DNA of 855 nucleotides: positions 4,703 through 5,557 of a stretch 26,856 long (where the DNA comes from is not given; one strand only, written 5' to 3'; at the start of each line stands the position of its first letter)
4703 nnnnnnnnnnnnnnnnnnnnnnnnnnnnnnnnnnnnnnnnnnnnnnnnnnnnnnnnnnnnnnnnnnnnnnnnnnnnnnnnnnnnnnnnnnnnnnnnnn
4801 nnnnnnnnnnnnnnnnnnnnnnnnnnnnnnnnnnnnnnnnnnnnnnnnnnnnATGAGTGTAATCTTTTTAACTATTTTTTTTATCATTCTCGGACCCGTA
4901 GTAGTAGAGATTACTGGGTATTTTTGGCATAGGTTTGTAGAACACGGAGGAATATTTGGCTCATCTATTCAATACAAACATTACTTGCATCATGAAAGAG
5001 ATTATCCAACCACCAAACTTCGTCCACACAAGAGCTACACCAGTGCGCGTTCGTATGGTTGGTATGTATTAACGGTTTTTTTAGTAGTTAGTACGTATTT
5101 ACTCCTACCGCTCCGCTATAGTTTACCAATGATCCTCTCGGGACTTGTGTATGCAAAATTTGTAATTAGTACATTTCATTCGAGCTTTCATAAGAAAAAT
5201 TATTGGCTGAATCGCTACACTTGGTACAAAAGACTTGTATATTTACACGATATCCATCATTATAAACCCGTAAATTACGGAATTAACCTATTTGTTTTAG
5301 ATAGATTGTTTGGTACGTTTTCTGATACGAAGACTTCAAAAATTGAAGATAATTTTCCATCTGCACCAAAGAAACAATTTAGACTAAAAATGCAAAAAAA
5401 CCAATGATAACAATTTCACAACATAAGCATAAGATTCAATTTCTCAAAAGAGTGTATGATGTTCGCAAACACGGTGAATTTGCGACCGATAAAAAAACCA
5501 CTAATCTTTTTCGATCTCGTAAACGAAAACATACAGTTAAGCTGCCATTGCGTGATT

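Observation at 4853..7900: Start/stop-overlapped lipid-tailoring operon: His-box hydroxylase/desaturase, DHCR24/BfaA-like FAD reductase and Cfa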

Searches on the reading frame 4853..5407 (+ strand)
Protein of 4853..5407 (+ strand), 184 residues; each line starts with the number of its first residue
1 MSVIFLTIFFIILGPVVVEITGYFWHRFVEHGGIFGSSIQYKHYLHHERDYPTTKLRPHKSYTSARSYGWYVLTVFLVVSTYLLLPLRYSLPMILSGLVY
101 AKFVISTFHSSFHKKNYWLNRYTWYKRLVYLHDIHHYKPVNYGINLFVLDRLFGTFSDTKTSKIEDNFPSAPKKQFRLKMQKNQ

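Call 4: search_protein_families(library=pfam, proteins=[window:4853-5407:+], max_evalue=0.01)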
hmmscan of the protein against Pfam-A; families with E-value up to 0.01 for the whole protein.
window:4853-5407:+ (184 aa): 1 family
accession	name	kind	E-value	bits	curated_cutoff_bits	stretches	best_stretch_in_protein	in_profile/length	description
PF04116.19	FA_hydroxylase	-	2.7e-12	47.7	31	1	12-155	2-132/132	Fatty acid hydroxylase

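Call 5: search_protein_families(library=ncbifam, proteins=[window:4853-5407:+], max_evalue=0.01)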
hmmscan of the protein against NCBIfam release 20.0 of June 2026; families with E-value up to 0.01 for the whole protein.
window:4853-5407:+ (184 aa): 0 families

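Call 22: find_homologous_proteins(query=window:4853-5407:+, max_evalue=0.001)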
Query window:4853-5407:+ (184 aa): 23 proteins with E <= 0.001 among 40 candidates.
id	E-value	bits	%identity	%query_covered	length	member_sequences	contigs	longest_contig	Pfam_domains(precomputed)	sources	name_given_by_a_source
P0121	5.7e-105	367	85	100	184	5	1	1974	PF04116.20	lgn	-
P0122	5.4e-96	338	78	93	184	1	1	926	PF04116.20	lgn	-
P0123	8.4e-85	301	71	95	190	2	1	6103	PF04116.20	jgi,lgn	-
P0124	1.7e-71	258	60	98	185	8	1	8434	PF04116.20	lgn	-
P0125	1.9e-69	251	55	98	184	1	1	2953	PF04116.20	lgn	-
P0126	1.7e-63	232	58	92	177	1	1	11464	PF04116.20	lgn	-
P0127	5.4e-61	224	57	91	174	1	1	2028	PF04116.20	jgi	jgi:sterol desaturase/sphingolipid hydroxylase (fatty acid hydroxylase superfamily)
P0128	3.4e-56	208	53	94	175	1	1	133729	PF04116.20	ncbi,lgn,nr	ncbi:sterol desaturase family protein [Candidatus Saccharibacteria bacterium]|nr:sterol desaturase f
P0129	3.4e-53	198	57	87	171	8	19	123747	PF04116.20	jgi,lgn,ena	jgi:sterol desaturase/sphingolipid hydroxylase (fatty acid hydroxylase superfamily)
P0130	1.5e-52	196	53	86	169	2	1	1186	PF04116.20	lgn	-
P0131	8.7e-52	194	52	83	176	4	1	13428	PF04116.20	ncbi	-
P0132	1.1e-51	193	50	91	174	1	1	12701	PF04116.20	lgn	-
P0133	1.2e-51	193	54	91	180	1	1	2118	PF04116.20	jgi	jgi:sterol desaturase/sphingolipid hydroxylase (fatty acid hydroxylase superfamily)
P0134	7.2e-51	191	49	91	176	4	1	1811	PF04116.20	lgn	-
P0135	1.2e-49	187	55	78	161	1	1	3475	PF04116.20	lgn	-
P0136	2.7e-47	179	46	90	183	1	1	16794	PF04116.20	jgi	jgi:hypothetical protein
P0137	3.1e-45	172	49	87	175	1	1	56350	PF04116.20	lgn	-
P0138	3.2e-45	172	47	91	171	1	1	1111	PF04116.20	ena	-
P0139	5.8e-45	172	56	83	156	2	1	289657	PF04116.20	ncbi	-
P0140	5.1e-44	168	47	91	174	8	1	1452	PF04116.20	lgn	-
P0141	1.4e-43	167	43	92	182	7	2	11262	PF04116.20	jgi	jgi:sterol desaturase/sphingolipid hydroxylase (fatty acid hydroxylase superfamily)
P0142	2.0e-43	167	53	83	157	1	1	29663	PF04116.20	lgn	-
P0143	5.7e-41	159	43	92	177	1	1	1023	PF04116.20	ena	-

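Call 25: find_encoding_contigs(protein=P0128, flank=6000, max_places=2)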
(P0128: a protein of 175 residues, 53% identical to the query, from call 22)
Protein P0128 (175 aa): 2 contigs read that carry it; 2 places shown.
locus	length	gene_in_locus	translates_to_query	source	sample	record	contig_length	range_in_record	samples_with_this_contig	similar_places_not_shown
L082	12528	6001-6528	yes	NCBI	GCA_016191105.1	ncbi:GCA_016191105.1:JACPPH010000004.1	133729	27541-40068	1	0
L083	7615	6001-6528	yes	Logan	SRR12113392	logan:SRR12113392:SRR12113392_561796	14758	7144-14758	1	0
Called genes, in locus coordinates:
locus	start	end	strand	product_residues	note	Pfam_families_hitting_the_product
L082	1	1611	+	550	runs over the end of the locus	PF01565:FAD_binding_4, PF02913:FAD-oxidase_C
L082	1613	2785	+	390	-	PF00890:FAD_binding_2 (weak), PF01134:GIDA (faint), PF01266:DAO (faint), PF07992:Pyr_redox_2, PF13454:NAD_binding_9 (faint), PF13738:Pyr_redox_3 (faint), PF00070:Pyr_redox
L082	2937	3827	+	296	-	PF02353:CMAS, PF08241:Methyltransf_11 (weak)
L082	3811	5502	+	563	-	PF03109:ABC1, PF27536:UbiB_helical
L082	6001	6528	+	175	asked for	PF04116:FA_hydroxylase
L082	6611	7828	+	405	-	PF02353:CMAS, PF01728:FtsJ (faint), PF13489:Methyltransf_23, PF02390:Methyltransf_4 (weak), PF08241:Methyltransf_11, PF08242:Methyltransf_12, PF13649:Methyltransf_25, PF13847:Methyltransf_31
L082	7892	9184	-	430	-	PF19289:PmbA_TldD_3rd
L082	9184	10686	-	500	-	PF01523:PmbA_TldD_1st (weak), PF19289:PmbA_TldD_3rd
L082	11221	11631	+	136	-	PF00293:NUDIX, PF14815:NUDIX_4 (weak)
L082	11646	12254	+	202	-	PF03358:FMN_red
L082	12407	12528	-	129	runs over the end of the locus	PF01641:SelR, PF24046:At4g08330 (faint)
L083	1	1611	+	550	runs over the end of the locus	PF01565:FAD_binding_4, PF02913:FAD-oxidase_C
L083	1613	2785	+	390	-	PF00890:FAD_binding_2 (weak), PF01134:GIDA (faint), PF01266:DAO (faint), PF07992:Pyr_redox_2, PF13454:NAD_binding_9 (faint), PF13738:Pyr_redox_3 (faint), PF00070:Pyr_redox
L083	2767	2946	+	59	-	-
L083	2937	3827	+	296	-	PF02353:CMAS, PF08241:Methyltransf_11 (weak)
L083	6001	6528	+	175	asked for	PF04116:FA_hydroxylase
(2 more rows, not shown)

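Call 26: find_encoding_contigs(protein=P0129, flank=6000, max_places=3)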
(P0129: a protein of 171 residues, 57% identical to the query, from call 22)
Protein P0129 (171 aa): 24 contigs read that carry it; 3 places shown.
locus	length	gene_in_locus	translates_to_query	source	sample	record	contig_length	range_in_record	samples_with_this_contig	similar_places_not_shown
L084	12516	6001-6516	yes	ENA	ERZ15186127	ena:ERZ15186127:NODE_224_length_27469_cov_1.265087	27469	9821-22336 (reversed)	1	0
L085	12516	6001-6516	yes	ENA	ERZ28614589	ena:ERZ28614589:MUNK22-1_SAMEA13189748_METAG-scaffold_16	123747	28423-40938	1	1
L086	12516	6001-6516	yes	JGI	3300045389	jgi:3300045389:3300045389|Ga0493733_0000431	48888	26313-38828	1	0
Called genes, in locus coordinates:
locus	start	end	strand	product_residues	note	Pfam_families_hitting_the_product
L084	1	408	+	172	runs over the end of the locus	PF01029:NusB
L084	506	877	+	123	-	PF00293:NUDIX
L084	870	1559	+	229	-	PF22935:RM44_endonuclase, PF14622:Ribonucleas_3_3, PF00636:Ribonuclease_3, PF00035:dsrm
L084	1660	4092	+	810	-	PF02463:SMC_N, PF13175:AAA_15, PF13476:AAA_23, PF13304:AAA_21 (faint)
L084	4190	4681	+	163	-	PF00886:Ribosomal_S16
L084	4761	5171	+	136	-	PF13083:KH_KhpA-B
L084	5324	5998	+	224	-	PF01746:tRNA_m1G_MT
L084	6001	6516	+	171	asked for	PF04116:FA_hydroxylase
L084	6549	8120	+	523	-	PF02142:MGS, PF01808:AICARFT_IMPCHas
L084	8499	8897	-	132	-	-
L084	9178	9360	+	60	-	-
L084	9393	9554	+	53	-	-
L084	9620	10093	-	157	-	PF00383:dCMP_cyt_deam_1, PF14437:MafB19-deam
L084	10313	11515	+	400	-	PF04851:ResIII, PF00270:DEAD, PF16203:ERCC3_RAD25_C (faint), PF00271:Helicase_C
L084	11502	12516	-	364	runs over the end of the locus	-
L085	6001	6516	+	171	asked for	PF04116:FA_hydroxylase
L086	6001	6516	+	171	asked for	PF04116:FA_hydroxylase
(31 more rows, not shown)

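Call 27: find_encoding_contigs(protein=P0124, flank=6000, max_places=2)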
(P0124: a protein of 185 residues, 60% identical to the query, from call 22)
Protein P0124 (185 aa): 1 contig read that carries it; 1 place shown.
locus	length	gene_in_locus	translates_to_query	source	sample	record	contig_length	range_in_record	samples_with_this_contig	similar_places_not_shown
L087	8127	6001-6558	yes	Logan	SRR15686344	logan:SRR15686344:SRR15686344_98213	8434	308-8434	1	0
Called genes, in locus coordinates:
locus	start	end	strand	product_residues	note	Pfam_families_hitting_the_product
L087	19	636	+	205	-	-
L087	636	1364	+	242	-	-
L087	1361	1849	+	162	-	-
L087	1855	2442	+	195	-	-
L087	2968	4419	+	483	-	-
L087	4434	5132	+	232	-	-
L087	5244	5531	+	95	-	-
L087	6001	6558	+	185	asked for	PF04116:FA_hydroxylase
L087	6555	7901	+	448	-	PF01565:FAD_binding_4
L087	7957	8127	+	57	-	?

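Call 35: predict_structure(alignment_id=A2)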
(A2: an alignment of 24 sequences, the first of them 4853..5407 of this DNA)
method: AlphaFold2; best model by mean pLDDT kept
length: 184 residues; sequences in the alignment: 24
mean_pLDDT: 92.5   pTM: 0.86
mean pLDDT of the five models: 92.5, 92.3, 91.1, 90.6, 88.8
residues with pLDDT >= 90: 150; 70-90: 28; 50-70: 6; < 50: 0
segments of 3 or more residues with pLDDT < 50: none
pLDDT, mean of each block of 10 residues (from residue 1): 93 97 97 95 91 86 70 96 96 98 89 91 96 96 93 97 92 94 87
secondary structure, 60 per line:
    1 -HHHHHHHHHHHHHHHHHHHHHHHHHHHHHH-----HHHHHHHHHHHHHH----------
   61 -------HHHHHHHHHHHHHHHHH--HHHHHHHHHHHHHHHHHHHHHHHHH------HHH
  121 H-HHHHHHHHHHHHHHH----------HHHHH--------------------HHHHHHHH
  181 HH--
elements in order: H2-31 H37-50 H68-84 H87-111 H118-121 H123-137 H148-152 H173-182

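Call 38: fold_search(model_id=the predicted structure, library=pdb)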
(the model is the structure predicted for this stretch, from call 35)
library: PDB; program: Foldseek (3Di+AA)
matches with E <= 10: 7; with E <= 0.001: 0
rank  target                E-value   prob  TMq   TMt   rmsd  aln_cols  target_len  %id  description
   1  4zr1_B                2.0e-03  1.00  0.64  0.44   3.6       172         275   22  Hydroxylase domain of scs7p (released 2015-07-29)
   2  4zr0_B                5.9e-03  1.00  0.65  0.46   3.6       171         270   22  Full length scs7p (only hydroxylase domain visible) (released 2015-07-29)
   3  4zr1_A                8.1e-03  1.00  0.56  0.39   7.2       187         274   20  Hydroxylase domain of scs7p (released 2015-07-29)
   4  4zr0_A                8.5e-03  1.00  0.63  0.46   3.8       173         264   23  Full length scs7p (only hydroxylase domain visible) (released 2015-07-29)
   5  3u1k_D                4.3e+00  0.06  0.15  0.06   8.9        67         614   16  Crystal structure of human PNPase (released 2012-02-01)
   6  5zf6_B                4.5e+00  0.05  0.15  0.06   8.9        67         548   16  Crystal structure of the dimeric human PNPase (released 2018-08-22)
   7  3u1k_B                9.3e+00  0.03  0.16  0.06   9.6        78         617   15  Crystal structure of human PNPase (released 2012-02-01)

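Call 39: search_protein_representatives(alignment_id=A2)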
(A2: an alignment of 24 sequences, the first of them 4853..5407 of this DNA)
Query: 24 sequences, 175 profile positions. Proteins with E-value up to 0.001 (for the whole library): 857; up to 1e-10: 271; up to 1e-30: 16. The best 150 are listed.
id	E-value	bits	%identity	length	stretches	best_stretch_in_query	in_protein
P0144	1.3e-63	230.1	-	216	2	61-170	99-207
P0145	4.3e-63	228.4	-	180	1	4-172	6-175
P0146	1.7e-59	216.7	-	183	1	9-172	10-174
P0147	3.3e-55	202.7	-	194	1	7-172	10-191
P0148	7.7e-51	188.5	-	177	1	11-172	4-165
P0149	6.4e-50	185.5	-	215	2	6-128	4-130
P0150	2.6e-46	173.8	-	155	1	7-159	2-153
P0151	1.3e-45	171.5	-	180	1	8-172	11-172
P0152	5.0e-45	169.6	-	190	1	5-173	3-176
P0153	5.6e-44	166.2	-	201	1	6-163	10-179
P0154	9.2e-43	162.2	-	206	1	7-167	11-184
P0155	2.6e-40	154.2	-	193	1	4-173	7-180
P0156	6.3e-40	153.0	-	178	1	8-172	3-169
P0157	2.4e-39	151.1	-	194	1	4-171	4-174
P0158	2.8e-32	128.1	-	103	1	74-173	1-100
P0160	2.7e-30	121.6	-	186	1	7-170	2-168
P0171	2.1e-24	102.4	-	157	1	8-159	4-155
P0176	6.2e-21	91.1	-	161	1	6-161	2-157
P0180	6.5e-20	87.8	-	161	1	7-160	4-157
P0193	2.2e-18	82.9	-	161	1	5-160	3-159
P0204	1.3e-17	80.3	-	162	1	7-161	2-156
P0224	2.1e-16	76.4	-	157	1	7-160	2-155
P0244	2.1e-15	73.1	-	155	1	6-159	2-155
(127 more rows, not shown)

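Call 40: list_cluster_members(proteins=[P0145, P0152, P0160, P0171, P0176, P0180, P0193, P0204, P0224, P0244])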
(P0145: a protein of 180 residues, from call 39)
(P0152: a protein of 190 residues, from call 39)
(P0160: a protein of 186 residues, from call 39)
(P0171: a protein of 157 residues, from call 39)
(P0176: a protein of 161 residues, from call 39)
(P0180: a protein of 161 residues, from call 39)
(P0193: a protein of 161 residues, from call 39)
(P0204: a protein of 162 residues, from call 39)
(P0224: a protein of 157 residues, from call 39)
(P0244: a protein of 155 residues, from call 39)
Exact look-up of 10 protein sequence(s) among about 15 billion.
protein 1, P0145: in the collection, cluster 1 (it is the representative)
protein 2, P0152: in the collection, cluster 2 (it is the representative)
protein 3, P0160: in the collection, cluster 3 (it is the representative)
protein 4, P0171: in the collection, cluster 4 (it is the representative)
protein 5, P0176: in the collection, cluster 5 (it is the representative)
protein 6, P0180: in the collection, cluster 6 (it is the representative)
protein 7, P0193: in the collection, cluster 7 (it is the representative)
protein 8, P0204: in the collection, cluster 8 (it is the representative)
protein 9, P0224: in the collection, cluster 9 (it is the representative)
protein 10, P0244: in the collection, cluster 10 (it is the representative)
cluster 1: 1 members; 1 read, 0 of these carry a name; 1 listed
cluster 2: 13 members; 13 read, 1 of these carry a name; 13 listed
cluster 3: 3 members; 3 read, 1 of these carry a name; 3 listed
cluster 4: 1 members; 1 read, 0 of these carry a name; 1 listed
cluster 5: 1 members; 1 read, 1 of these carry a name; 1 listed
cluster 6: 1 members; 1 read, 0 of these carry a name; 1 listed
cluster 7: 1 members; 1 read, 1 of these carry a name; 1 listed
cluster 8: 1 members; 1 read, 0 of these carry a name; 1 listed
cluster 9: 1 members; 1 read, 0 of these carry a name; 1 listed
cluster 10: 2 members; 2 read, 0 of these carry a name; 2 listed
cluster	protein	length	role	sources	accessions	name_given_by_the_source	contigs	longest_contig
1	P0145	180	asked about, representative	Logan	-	-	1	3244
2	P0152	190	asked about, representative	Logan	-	-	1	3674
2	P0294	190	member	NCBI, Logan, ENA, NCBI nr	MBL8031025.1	MAG: sterol desaturase family protein [Candidatus Doudnabacteria bacterium] | sterol desaturase family protein [Candidatus Doudnabacteria bacterium]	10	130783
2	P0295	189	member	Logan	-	-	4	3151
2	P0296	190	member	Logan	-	-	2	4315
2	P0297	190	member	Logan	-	-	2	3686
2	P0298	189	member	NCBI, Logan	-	-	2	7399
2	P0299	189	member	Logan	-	-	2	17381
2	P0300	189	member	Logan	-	-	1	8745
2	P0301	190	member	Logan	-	-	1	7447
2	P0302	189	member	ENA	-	-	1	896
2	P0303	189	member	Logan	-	-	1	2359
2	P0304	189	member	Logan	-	-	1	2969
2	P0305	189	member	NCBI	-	-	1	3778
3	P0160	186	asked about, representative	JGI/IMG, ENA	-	sterol desaturase/sphingolipid hydroxylase (fatty acid hydroxylase superfamily)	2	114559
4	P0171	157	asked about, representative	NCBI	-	-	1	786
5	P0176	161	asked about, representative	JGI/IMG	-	sterol desaturase/sphingolipid hydroxylase (fatty acid hydroxylase superfamily)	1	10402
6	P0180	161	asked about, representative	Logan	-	-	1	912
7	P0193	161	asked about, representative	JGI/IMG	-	sterol desaturase/sphingolipid hydroxylase (fatty acid hydroxylase superfamily)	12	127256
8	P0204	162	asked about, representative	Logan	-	-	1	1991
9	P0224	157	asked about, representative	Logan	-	-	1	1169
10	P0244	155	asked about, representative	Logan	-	-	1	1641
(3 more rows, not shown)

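Call 43: find_encoding_contigs(protein=P0126, flank=5000, max_places=1)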
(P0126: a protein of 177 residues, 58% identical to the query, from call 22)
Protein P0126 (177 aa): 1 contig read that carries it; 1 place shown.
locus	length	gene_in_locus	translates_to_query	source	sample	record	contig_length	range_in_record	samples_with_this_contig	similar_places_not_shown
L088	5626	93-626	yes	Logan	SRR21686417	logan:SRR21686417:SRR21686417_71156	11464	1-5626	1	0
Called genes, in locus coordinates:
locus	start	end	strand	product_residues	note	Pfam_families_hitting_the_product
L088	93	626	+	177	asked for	PF04116:FA_hydroxylase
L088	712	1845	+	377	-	PF02353:CMAS, PF13489:Methyltransf_23, PF01728:FtsJ (weak), PF08241:Methyltransf_11, PF08242:Methyltransf_12, PF13649:Methyltransf_25, PF13847:Methyltransf_31 (weak)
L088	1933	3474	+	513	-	PF01443:Viral_helicase1 (faint), PF05970:PIF1, PF13191:AAA_16 (faint), PF13245:AAA_19, PF13401:AAA_22 (weak), PF13604:AAA_30, PF21530:Pif1_2B_dom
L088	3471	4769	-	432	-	PF19289:PmbA_TldD_3rd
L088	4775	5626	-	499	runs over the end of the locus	PF19289:PmbA_TldD_3rd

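Call 44: find_encoding_contigs(protein=P0131, flank=5000, max_places=1)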
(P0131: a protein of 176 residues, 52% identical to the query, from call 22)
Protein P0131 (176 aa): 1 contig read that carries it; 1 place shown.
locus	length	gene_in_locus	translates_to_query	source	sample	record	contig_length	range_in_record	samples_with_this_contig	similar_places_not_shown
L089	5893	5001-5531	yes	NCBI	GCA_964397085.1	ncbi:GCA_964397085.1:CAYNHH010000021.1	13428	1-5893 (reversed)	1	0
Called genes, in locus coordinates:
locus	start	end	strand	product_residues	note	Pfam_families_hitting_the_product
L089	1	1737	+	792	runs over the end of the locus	PF00133:tRNA-synt_1, PF09334:tRNA-synt_1g, PF13603:tRNA-synt_1_2 (weak), PF09334:tRNA-synt_1g, PF08264:Anticodon_1, PF10458:Val_tRNA-synt_C (weak)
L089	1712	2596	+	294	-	PF23914:TPR_CcmH_CycH (weak)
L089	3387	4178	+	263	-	-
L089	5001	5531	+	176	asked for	PF04116:FA_hydroxylase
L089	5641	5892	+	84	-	?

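Call 45: find_encoding_contigs(protein=P0139, flank=5000, max_places=1)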
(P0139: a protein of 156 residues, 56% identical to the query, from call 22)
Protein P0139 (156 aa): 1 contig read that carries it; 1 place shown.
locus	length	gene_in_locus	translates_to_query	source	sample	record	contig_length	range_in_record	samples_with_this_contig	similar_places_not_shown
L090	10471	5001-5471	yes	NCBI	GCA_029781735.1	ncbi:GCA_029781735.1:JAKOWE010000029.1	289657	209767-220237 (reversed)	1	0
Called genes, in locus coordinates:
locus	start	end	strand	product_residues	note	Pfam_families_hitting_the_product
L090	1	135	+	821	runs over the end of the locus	PF02463:SMC_N, PF13175:AAA_15, PF13476:AAA_23, PF13555:AAA_29 (weak), PF13304:AAA_21 (weak)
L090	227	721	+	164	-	PF00886:Ribosomal_S16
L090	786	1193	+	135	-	PF13083:KH_KhpA-B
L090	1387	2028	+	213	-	PF01746:tRNA_m1G_MT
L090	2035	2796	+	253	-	PF11139:SfLAP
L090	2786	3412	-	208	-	PF01073:3Beta_HSD (weak), PF01370:Epimerase (weak), PF05368:NmrA, PF13460:NAD_binding_10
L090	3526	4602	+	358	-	PF01808:AICARFT_IMPCHas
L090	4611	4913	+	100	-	-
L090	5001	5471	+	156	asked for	PF04116:FA_hydroxylase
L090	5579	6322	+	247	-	PF12697:Abhydrolase_6 (weak), PF00561:Abhydrolase_1 (weak)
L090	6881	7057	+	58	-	-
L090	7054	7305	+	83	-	PF18931:DUF5680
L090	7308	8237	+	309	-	PF08241:Methyltransf_11 (weak)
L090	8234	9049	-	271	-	-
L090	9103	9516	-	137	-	PF10604:Polyketide_cyc2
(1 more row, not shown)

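Call 46: find_encoding_contigs(protein=P0136, flank=5000, max_places=1)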
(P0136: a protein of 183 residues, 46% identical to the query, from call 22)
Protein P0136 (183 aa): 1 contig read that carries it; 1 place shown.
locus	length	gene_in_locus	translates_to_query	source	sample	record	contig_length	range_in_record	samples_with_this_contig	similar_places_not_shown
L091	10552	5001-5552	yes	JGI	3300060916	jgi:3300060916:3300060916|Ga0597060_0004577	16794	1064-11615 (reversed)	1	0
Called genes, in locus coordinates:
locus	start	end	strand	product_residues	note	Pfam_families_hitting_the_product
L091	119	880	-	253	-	PF06468:Spond_N (weak)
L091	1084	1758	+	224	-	PF13505:OMP_b-brl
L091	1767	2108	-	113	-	-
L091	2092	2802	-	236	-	PF04542:Sigma70_r2, PF08281:Sigma70_r4_2 (weak)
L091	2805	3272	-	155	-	-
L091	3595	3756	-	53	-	-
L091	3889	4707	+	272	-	-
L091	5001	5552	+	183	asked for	PF04116:FA_hydroxylase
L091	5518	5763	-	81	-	-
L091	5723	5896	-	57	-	-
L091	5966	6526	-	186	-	-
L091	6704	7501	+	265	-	-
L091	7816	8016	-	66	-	-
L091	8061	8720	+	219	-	-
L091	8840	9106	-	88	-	-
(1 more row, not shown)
